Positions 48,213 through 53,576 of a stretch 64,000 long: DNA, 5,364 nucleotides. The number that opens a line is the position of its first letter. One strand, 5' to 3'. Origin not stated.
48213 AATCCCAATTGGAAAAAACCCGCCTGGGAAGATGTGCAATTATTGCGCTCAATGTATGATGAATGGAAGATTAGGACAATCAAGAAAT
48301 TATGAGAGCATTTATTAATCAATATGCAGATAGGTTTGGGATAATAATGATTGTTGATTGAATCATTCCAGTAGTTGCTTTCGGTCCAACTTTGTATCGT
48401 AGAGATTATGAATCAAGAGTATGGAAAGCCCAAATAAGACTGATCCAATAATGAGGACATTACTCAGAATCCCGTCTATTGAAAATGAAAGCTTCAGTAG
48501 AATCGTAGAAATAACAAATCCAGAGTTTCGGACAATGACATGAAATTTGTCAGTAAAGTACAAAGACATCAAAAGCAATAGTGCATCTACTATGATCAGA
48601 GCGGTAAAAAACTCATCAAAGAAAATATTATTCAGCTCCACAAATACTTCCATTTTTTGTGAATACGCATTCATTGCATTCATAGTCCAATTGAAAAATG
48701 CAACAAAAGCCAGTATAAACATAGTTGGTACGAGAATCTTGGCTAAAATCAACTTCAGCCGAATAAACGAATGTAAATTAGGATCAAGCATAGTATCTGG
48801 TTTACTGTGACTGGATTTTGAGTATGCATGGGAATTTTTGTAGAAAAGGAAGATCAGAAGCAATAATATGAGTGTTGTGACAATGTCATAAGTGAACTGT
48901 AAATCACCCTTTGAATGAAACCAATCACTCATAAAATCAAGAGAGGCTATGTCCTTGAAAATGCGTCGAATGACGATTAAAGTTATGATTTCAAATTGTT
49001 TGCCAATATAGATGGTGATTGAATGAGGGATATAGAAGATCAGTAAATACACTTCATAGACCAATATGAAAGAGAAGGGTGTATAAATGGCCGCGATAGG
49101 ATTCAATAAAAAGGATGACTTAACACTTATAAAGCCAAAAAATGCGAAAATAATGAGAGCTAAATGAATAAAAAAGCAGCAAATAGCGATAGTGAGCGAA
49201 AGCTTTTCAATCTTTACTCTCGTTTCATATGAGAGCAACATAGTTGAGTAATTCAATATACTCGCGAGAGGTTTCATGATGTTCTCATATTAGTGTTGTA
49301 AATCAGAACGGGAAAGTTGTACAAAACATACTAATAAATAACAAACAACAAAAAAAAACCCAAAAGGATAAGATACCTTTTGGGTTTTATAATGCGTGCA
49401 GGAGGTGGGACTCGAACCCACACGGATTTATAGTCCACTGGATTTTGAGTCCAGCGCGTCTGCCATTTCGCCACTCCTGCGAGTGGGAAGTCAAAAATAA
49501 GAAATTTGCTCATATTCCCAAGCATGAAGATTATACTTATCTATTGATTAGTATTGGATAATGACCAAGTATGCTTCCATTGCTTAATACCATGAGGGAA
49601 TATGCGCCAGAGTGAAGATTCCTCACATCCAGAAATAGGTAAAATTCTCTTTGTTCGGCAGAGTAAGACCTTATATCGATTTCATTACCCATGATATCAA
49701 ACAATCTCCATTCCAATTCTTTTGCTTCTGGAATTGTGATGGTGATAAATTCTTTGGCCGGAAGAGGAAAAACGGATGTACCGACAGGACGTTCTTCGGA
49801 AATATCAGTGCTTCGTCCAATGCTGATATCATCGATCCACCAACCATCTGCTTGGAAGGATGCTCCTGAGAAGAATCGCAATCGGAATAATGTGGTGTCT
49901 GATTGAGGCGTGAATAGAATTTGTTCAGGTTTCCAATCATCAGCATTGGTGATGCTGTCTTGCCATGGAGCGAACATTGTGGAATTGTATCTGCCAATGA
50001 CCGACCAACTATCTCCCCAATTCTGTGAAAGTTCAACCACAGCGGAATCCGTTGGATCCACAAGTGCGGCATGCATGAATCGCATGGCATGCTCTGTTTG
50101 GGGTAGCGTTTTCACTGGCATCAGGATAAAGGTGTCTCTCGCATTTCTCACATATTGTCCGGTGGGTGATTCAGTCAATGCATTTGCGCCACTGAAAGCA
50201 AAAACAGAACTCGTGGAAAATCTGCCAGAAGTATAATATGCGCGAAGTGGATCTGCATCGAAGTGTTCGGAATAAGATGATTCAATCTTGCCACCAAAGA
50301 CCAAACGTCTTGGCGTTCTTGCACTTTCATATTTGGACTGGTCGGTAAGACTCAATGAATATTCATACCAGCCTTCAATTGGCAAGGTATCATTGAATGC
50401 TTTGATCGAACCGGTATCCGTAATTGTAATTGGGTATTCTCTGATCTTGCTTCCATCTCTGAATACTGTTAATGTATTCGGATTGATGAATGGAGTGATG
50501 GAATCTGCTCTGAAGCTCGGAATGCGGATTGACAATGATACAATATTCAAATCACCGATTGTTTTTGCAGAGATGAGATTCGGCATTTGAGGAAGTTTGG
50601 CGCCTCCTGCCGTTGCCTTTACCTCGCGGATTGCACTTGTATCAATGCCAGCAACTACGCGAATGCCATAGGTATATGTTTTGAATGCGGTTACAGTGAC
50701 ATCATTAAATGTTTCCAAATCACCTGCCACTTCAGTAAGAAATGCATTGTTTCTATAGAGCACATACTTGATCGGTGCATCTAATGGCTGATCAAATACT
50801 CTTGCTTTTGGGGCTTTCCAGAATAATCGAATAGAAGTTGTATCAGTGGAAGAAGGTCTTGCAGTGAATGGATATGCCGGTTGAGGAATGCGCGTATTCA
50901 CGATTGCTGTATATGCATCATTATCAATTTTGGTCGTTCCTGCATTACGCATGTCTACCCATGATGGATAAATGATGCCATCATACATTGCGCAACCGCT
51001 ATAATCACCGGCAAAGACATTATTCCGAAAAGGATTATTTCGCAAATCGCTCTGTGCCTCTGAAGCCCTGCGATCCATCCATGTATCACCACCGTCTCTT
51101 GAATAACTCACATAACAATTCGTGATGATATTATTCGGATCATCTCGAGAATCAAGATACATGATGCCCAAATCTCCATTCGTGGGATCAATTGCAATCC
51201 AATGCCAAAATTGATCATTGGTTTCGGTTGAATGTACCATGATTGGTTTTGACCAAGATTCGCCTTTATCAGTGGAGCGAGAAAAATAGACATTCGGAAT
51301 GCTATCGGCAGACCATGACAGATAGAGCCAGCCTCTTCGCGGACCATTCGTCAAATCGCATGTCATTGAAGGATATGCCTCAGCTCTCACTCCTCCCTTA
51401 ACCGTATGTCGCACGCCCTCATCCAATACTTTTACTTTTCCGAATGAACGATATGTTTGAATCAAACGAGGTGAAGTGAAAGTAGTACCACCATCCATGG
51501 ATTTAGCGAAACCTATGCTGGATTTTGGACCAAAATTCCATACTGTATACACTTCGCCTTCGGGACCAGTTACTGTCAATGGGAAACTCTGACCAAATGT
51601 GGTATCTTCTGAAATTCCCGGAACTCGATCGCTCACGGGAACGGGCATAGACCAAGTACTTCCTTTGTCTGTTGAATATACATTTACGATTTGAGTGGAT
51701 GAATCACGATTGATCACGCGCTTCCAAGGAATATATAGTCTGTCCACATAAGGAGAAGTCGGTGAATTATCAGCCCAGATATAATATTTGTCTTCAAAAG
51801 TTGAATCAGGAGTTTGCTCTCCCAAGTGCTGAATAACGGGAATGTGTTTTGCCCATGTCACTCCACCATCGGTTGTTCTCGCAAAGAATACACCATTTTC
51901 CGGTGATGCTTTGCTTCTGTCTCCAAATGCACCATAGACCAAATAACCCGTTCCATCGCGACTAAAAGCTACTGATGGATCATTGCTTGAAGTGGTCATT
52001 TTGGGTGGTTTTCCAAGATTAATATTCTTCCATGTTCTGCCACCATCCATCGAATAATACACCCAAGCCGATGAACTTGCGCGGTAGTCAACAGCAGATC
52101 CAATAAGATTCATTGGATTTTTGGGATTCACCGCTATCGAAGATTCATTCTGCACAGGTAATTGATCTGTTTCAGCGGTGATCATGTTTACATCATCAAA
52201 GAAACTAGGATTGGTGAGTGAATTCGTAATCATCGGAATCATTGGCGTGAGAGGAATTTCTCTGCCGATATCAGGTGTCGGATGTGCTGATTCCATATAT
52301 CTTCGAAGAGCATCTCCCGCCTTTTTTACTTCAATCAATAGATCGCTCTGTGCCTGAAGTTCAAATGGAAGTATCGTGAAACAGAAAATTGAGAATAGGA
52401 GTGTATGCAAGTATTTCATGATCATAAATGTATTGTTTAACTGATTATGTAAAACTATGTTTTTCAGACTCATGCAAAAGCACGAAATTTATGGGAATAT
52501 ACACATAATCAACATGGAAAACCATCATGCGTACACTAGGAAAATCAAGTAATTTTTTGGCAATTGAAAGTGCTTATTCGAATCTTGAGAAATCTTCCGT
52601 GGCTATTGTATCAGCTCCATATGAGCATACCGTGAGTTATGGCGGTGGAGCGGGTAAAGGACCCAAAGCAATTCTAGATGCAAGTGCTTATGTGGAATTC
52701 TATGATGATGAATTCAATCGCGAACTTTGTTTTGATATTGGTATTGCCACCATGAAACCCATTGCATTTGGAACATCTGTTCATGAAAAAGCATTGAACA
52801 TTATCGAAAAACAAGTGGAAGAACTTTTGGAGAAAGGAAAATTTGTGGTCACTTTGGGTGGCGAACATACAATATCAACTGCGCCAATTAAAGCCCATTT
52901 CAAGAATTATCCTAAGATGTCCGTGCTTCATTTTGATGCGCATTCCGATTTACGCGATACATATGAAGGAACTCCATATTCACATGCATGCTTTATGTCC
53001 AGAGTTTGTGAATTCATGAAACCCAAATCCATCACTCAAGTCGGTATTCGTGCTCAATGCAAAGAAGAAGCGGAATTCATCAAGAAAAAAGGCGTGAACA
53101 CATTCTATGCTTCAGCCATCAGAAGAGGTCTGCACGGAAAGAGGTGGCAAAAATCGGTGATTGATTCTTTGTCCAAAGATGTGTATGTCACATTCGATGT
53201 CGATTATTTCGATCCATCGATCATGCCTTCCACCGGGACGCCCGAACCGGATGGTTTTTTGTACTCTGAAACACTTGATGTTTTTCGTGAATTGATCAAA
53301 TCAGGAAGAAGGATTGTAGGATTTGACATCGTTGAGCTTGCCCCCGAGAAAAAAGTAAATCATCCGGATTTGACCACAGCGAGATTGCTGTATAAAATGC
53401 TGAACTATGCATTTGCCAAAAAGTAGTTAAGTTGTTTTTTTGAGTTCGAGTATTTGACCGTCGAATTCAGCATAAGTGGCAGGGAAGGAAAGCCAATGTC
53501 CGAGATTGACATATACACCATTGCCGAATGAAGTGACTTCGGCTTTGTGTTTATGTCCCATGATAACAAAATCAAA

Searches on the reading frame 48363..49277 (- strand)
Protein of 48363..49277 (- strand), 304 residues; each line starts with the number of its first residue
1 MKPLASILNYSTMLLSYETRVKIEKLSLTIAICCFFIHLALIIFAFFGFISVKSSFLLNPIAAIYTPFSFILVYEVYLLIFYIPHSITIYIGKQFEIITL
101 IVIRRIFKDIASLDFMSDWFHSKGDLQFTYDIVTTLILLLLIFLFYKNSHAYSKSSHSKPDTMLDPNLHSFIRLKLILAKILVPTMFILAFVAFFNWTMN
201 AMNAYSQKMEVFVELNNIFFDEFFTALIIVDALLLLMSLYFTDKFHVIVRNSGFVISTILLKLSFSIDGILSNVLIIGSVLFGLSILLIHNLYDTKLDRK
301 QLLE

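Call 9: search_protein_families(library=pfam, proteins=[window:48363-49277:-], max_evalue=0.01)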
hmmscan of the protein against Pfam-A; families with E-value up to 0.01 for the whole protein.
window:48363-49277:- (304 aa): 0 families

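Call 25: find_homologous_proteins(query=window:48363-49277:-, max_evalue=0.00001)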
Query window:48363-49277:- (304 aa): 7974 proteins with E <= 0.00001 among 8000 candidates; the best 120 are listed.
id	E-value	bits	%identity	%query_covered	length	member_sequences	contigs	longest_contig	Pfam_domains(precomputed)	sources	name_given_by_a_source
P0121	2.2e-183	626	100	100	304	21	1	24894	-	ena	-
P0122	6.2e-158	543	88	100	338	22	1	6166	-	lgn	-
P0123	1.1e-146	506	81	99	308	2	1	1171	-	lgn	-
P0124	7.6e-93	329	57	95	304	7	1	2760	-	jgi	-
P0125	1.1e-92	329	56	96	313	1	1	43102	-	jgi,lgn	jgi:hypothetical protein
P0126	4.4e-92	327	57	95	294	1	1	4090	-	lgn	-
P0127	7.6e-92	326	56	96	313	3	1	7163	-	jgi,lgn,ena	-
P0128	2.5e-91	324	55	96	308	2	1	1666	-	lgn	-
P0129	1.4e-90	322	56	92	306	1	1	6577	-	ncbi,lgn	ncbi:MAG: hypothetical protein AAF849_20520 [Bacteroidota bacterium]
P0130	1.9e-90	321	56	94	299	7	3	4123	-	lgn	-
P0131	2.0e-90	321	55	95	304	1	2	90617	-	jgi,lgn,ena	jgi:hypothetical protein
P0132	2.2e-90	321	59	92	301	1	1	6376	-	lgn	-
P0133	2.3e-90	321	56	94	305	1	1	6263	-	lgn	-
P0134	7.8e-90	319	57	92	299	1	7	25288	-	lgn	-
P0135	8.5e-90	319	58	92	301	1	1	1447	-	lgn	-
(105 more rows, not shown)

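Call 26: find_encoding_contigs(protein=P0122, flank=8000, max_places=4)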
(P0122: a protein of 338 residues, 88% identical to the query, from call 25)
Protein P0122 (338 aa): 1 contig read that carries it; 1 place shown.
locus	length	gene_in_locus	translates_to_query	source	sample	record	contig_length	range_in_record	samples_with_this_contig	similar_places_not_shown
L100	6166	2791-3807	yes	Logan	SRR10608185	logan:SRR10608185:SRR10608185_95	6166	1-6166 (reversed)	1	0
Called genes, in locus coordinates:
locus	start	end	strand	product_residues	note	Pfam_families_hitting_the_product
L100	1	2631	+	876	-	?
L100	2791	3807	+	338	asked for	-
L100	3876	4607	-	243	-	PF03167:UDG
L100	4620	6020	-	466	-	PF02878:PGM_PMM_I, PF02879:PGM_PMM_II, PF02880:PGM_PMM_III, PF00408:PGM_PMM_IV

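Call 27: find_encoding_contigs(protein=P0123, flank=8000, max_places=3)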
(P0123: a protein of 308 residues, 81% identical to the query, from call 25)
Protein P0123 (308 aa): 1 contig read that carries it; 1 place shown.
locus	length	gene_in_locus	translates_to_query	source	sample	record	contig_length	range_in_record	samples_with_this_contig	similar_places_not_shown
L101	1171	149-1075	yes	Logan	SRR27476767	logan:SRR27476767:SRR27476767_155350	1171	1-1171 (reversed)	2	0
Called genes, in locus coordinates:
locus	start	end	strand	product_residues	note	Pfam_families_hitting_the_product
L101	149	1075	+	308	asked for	-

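Call 55: search_protein_families(library=pfam, proteins=[window:48363-49277:-], max_evalue=1)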
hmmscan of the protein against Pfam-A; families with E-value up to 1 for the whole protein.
window:48363-49277:- (304 aa): 0 families

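Call 56: search_protein_families(library=ncbifam, proteins=[window:48363-49277:-], max_evalue=0.01)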
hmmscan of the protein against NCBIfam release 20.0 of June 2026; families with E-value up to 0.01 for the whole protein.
window:48363-49277:- (304 aa): 0 families
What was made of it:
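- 48363..49277 (-): 304-aa multi-pass membrane protein gene of unknown family, the b-type content of the locus. No Pfam or NCBIfam match (calls 9, 55, 56).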

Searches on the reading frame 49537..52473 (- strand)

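Call 9: search_protein_families(library=pfam, proteins=[window:49537-52473:-], max_evalue=0.01)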
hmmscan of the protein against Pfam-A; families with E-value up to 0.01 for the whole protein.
window:49537-52473:- (978 aa): 6 families
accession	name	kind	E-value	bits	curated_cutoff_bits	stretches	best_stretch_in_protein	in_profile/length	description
PF13088.12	BNR_2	-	3.5e-11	43.4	31.4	0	254-342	178-258/277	BNR repeat-like domain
PF21471.3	Reelin_subrepeat-B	-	5.5e-10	39.5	27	0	809-886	58-127/127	Reelin subrepeat B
PF24316.1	Tli3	-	2.3e-07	31.6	27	0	132-158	80-106/129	T6SS Tli3 immunity protein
PF18962.6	Por_Secre_tail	-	1.4e-05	25.7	27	1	901-966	1-66/75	Secretion system C-terminal sorting domain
PF15902.12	Sortilin-Vps10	-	8.2e-05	22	33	0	128-155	411-438/446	Sortilin, neurotensin receptor 3,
PF02012.26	BNR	-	0.0038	17.4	27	0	266-275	2-11/12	BNR/Asp-box repeat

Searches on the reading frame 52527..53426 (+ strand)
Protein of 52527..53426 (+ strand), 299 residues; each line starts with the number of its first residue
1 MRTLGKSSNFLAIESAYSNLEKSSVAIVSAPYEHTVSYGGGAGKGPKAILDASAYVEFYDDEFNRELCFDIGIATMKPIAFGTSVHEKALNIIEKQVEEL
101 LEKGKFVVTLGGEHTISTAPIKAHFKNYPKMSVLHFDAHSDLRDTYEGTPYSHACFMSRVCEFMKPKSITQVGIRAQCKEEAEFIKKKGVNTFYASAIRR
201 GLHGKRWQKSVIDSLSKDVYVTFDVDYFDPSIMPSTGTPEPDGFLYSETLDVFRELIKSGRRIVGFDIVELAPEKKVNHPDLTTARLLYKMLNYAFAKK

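Call 9: search_protein_families(library=pfam, proteins=[window:52527-53426:+], max_evalue=0.01)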
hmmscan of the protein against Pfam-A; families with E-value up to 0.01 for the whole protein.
window:52527-53426:+ (299 aa): 1 family
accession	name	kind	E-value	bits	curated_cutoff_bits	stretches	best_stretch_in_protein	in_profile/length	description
PF00491.26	Arginase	-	1.7e-67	228.3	22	1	24-290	2-276/280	Arginase family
